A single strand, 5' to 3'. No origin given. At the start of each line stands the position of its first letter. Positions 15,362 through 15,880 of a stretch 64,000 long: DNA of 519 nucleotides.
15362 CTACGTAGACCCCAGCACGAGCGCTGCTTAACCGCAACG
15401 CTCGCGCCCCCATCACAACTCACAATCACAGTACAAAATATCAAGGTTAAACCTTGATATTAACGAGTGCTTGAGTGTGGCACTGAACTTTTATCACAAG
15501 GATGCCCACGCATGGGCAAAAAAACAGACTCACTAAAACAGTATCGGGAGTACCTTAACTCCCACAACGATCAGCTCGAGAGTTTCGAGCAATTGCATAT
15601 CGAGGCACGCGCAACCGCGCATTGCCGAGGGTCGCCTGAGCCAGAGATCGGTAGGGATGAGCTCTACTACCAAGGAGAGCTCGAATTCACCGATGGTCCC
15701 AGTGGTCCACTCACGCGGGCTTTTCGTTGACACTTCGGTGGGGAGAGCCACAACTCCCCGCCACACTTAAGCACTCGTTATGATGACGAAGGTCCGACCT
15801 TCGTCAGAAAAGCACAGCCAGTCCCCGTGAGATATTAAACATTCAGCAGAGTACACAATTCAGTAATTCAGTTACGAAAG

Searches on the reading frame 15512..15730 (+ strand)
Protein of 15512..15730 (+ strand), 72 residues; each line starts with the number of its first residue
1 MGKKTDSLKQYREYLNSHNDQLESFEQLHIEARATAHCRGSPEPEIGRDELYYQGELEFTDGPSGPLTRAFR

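Call 12: search_protein_families(library=pfam, proteins=[window:15512-15727:+], max_evalue=1)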
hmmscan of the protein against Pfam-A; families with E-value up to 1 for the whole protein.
seq(72 aa): 0 families

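Call 24: find_encoding_contigs(protein=window:15512-15730:+, flank=4000, max_places=10)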
Protein window:15512-15730:+ (72 aa): 1 contig read that carries it; 1 place shown.
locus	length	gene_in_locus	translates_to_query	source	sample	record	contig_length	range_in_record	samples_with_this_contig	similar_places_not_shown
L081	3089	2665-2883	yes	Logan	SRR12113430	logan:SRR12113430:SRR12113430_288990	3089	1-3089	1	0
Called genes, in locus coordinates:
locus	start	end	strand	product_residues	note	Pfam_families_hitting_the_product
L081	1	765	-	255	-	?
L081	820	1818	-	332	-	PF01734:Patatin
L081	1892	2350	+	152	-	PF01668:SmpB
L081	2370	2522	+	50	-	-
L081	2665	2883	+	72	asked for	-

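Call 26: find_homologous_proteins(query=window:15512-15727:+, max_evalue=0.01)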
Query seq(72 aa) (72 aa): 2 proteins with E <= 0.01 among 2 candidates.
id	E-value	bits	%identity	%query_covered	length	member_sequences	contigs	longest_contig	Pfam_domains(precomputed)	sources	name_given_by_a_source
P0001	3.5e-42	159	100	100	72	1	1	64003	-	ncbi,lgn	-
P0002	2.3e-24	103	67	100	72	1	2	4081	-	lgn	-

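Call 27: find_encoding_contigs(protein=P0002, flank=4000, max_places=10)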
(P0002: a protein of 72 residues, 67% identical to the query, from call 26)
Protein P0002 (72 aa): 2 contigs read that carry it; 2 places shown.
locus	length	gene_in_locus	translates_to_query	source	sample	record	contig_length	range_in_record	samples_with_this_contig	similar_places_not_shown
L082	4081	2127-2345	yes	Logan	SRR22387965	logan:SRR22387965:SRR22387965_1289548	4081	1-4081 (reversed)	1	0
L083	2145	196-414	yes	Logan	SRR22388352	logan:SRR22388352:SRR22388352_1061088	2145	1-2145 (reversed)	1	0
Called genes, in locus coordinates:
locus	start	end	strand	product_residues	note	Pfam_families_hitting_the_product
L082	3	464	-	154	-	?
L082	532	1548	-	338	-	PF01734:Patatin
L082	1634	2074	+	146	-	PF01668:SmpB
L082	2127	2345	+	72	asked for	-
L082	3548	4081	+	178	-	?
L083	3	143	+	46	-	?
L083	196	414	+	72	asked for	-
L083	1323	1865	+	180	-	-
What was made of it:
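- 15512..15730 (+): ORF2: 72 aa, with SD AAGGA upstream; a genuine gene. 67% identical homologue P0002 in L082/L083 (calls 26, 27).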

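Call 68: search_protein_families(library=phrogs, proteins=[window:15512-15727:+], max_evalue=0.01)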
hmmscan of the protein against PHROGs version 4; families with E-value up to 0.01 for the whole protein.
seq(72 aa): 0 families

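Call 71: search_protein_families(library=padloc, proteins=[window:15512-15727:+], max_evalue=0.01)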
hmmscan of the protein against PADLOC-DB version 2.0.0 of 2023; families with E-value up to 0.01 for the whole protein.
seq(72 aa): 0 families

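Call 80: find_related_loci(query=window:15512-15727:+, collection=viral_contigs, flank=3000)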
Query seq(72 aa) (72 aa) in viral_contigs; peptide patterns used: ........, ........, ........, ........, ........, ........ (x = any residue, [..] = any of these).
17 stretches matched a pattern, but none encodes a relative of the query by tblastn (E <= 1e-3).
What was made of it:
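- Tried and rejected: ORF2 in viral contigs: none (call 80).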
